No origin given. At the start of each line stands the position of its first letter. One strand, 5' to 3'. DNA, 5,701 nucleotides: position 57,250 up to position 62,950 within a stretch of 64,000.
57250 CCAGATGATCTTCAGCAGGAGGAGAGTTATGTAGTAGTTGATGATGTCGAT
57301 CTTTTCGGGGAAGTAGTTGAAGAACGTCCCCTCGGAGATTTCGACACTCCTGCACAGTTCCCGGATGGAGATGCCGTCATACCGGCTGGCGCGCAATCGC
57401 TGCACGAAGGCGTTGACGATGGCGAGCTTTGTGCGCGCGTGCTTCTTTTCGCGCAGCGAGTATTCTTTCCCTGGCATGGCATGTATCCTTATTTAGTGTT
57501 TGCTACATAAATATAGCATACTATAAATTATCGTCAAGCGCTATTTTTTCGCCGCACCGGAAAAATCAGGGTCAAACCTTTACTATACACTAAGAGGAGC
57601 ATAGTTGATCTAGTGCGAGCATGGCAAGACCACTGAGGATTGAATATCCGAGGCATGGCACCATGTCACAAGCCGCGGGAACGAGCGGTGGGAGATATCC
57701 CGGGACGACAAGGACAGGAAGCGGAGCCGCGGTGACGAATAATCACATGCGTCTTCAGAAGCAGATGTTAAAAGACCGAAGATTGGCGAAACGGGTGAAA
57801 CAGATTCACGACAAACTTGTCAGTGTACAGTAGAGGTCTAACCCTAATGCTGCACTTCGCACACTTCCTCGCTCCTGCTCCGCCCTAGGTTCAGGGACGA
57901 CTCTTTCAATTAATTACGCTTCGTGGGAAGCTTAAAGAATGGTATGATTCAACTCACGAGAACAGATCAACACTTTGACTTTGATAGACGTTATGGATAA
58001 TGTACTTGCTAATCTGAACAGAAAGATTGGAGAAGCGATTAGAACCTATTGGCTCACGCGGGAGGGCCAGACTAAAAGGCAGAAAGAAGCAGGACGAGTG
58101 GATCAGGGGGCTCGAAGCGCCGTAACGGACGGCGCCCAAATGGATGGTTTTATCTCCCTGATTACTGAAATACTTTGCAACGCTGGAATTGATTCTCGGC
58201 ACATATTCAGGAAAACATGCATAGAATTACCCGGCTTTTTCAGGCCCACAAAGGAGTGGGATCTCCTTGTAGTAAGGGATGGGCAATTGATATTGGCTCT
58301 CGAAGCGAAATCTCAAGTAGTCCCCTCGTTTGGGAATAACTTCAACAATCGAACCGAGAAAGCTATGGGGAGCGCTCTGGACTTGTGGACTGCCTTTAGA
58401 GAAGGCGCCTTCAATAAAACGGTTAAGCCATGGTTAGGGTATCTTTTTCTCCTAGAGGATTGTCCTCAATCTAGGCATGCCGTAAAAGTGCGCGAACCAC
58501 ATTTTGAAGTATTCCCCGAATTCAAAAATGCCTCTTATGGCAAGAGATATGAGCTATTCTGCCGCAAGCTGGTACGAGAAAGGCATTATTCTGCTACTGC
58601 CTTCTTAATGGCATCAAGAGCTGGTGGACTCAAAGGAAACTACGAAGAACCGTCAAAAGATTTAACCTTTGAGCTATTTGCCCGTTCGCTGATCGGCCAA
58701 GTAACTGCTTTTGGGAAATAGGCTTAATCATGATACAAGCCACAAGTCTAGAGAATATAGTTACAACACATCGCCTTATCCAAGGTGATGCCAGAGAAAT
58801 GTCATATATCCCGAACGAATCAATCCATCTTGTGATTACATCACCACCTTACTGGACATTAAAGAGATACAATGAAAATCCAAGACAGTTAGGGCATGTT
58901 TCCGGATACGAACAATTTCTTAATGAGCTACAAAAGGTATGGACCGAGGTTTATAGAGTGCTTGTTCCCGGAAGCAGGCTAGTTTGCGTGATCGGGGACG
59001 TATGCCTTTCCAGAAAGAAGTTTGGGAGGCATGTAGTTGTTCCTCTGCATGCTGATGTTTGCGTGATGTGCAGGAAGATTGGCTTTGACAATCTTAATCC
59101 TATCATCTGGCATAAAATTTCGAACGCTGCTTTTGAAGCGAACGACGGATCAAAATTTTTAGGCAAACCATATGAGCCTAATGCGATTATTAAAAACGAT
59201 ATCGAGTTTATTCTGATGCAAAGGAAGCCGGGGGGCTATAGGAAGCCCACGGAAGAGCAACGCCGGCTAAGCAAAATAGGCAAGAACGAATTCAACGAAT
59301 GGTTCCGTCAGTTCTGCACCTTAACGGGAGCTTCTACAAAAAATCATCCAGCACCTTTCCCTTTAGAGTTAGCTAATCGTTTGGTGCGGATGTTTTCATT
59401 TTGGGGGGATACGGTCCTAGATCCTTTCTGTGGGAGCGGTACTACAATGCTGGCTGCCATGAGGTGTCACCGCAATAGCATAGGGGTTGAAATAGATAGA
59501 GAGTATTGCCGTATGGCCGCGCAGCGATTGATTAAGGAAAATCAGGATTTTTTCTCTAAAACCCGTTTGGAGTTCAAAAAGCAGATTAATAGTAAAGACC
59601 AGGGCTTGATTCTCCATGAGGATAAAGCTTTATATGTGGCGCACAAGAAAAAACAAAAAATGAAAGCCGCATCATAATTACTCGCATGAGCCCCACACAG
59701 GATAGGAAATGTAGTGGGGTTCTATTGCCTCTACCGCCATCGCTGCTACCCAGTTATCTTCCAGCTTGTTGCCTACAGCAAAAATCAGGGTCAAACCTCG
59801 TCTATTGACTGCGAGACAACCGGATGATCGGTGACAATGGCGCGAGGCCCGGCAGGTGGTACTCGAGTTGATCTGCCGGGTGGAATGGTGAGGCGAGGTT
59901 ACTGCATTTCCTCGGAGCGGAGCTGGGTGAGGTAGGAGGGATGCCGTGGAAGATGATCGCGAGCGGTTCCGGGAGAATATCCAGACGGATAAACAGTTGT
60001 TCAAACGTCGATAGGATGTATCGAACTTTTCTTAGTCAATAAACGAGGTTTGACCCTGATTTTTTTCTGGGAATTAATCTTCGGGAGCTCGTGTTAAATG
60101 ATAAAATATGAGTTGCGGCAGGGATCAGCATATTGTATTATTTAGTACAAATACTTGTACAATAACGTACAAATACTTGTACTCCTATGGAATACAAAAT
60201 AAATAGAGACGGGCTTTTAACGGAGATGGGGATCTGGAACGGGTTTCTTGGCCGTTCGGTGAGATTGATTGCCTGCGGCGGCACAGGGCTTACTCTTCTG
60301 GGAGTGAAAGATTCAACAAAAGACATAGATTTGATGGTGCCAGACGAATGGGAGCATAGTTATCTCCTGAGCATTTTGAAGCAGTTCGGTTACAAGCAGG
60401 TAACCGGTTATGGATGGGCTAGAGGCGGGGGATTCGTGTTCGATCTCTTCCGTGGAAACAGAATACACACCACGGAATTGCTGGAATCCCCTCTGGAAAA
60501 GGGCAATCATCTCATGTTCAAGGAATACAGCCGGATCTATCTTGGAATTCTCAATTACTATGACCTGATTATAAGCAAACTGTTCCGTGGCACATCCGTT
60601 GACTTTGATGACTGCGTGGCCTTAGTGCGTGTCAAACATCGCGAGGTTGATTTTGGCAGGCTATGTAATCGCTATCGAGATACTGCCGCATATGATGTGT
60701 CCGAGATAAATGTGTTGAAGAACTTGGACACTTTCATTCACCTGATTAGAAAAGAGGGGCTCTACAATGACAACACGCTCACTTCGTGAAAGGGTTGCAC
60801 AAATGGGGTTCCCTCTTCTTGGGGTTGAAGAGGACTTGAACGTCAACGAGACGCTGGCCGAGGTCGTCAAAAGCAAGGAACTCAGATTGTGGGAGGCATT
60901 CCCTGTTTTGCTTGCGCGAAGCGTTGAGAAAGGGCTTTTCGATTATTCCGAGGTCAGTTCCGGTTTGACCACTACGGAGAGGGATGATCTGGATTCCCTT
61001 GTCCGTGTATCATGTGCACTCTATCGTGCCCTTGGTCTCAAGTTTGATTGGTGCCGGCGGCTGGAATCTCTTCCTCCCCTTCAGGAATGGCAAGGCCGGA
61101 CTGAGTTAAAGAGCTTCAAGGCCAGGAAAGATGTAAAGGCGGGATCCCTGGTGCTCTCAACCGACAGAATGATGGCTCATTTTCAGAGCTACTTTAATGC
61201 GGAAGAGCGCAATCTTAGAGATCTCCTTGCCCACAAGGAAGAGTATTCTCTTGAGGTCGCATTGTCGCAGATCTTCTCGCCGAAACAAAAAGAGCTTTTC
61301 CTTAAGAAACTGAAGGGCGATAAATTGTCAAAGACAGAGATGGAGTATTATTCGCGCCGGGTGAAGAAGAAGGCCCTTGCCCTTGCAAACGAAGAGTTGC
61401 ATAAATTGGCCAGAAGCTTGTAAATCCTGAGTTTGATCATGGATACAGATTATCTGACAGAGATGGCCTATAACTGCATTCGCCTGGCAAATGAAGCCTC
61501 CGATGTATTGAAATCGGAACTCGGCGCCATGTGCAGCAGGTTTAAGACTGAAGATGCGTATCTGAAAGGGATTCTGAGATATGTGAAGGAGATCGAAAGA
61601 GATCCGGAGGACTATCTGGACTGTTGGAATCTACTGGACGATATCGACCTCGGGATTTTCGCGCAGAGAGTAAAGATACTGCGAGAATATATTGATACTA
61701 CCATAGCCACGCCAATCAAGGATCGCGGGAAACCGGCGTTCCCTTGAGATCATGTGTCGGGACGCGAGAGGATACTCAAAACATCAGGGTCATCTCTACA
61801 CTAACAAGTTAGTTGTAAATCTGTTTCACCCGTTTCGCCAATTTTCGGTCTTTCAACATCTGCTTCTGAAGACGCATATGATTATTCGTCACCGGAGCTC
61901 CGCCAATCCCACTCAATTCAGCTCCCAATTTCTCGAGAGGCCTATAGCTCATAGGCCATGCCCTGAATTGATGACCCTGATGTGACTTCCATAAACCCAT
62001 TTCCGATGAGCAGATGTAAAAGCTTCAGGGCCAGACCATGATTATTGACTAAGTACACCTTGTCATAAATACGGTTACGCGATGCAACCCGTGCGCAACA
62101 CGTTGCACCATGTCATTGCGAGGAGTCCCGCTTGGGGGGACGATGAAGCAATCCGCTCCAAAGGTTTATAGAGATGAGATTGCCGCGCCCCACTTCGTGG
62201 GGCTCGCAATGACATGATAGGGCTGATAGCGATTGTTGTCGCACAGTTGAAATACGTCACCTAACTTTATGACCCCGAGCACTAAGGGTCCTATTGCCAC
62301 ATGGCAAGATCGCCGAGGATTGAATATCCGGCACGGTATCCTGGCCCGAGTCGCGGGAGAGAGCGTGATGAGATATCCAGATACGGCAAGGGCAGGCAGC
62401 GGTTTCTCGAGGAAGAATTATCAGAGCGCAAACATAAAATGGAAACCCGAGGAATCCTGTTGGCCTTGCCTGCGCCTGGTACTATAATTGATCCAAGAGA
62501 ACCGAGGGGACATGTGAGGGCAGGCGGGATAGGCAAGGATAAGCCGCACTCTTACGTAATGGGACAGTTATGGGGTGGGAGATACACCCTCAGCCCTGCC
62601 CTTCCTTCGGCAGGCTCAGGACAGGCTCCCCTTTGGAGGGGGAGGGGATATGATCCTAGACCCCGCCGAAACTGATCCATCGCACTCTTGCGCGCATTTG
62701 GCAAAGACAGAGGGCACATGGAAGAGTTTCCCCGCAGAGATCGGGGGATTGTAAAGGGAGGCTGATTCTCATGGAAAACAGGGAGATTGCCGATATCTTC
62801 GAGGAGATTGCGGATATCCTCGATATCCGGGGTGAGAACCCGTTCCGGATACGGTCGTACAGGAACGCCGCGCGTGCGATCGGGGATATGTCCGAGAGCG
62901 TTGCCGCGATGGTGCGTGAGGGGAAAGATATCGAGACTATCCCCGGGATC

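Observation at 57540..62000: Low-GC mosaic island bounded by ~110-bp inverted repeats and decayed RAYT-like transposase stubs, carrying a putative type II R-M system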

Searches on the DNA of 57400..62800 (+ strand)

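Call 60: search_rna_families(source=window, start=57400, end=62800, threshold=evalue, max_evalue=1)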
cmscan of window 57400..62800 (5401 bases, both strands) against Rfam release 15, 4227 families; matches with E-value up to 1: 0.
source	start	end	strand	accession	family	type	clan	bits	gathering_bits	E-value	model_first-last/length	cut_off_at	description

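Call 91: search_dna_similar(query=window:57864-59704:+, collection=plasmids, mode=distant, max_rows=8)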
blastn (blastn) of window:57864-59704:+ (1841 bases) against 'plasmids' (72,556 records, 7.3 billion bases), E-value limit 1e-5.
Records with a match: 79; places in all: 80; records where one place covers at least 80% of the query: 0.
Best place of each record, by identity: 60-80% 79.
By first word of the organism name: Klebsiella 27; Aeromonas 15; Enterobacter 13; Citrobacter 11; Escherichia 6; Pseudomonas 2; Falsihalocynthiibacter 1; Phaeobacter 1; Raoultella 1; Serratia 1; and 1 more.
By predicted mobility (MOB-suite, as given by PLSDB): mobilizable 76; non-mobilizable 2; conjugative 1.
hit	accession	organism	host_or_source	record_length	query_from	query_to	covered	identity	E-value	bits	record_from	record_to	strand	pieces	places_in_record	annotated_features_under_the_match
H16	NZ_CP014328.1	Falsihalocynthiibacter arcticus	such as cell culture,marine sediment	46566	367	549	10%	68.9%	1e-9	74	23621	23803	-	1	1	PaeR7I family type II restriction endonuclease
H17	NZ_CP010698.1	Phaeobacter inhibens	cell culture,cleaning system aquaculture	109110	367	488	7%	72.0%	7e-6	61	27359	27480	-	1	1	PaeR7I family type II restriction endonuclease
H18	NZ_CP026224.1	Aeromonas sp. ASNIH3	-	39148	451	549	5%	74.7%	2e-7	67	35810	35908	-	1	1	none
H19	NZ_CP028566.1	Aeromonas hydrophila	Pure Culture,Sewage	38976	451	549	5%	74.7%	2e-7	67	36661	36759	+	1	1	none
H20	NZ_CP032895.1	Enterobacter kobei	Homo sapiens,Pure Culture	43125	451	549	5%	74.7%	2e-7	67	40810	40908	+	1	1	none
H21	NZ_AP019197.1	Aeromonas caviae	-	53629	451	549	5%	74.7%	2e-7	67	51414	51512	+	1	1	none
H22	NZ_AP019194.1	Aeromonas hydrophila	-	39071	451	549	5%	74.7%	2e-7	67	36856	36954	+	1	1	none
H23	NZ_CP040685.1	Pseudomonas aeruginosa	Homo sapiens,Bacterial cell culture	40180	451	549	5%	74.7%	2e-7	67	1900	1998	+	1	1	none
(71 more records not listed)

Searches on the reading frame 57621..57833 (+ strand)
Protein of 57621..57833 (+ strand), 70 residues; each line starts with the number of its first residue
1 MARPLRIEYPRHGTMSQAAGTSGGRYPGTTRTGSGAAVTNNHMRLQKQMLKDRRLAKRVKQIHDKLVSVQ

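Call 6: search_protein_families(library=pfam, proteins=[window:57621-57833:+], max_evalue=0.01)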
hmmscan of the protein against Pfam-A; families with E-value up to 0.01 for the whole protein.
window:57621-57833:+ (70 aa): 0 families
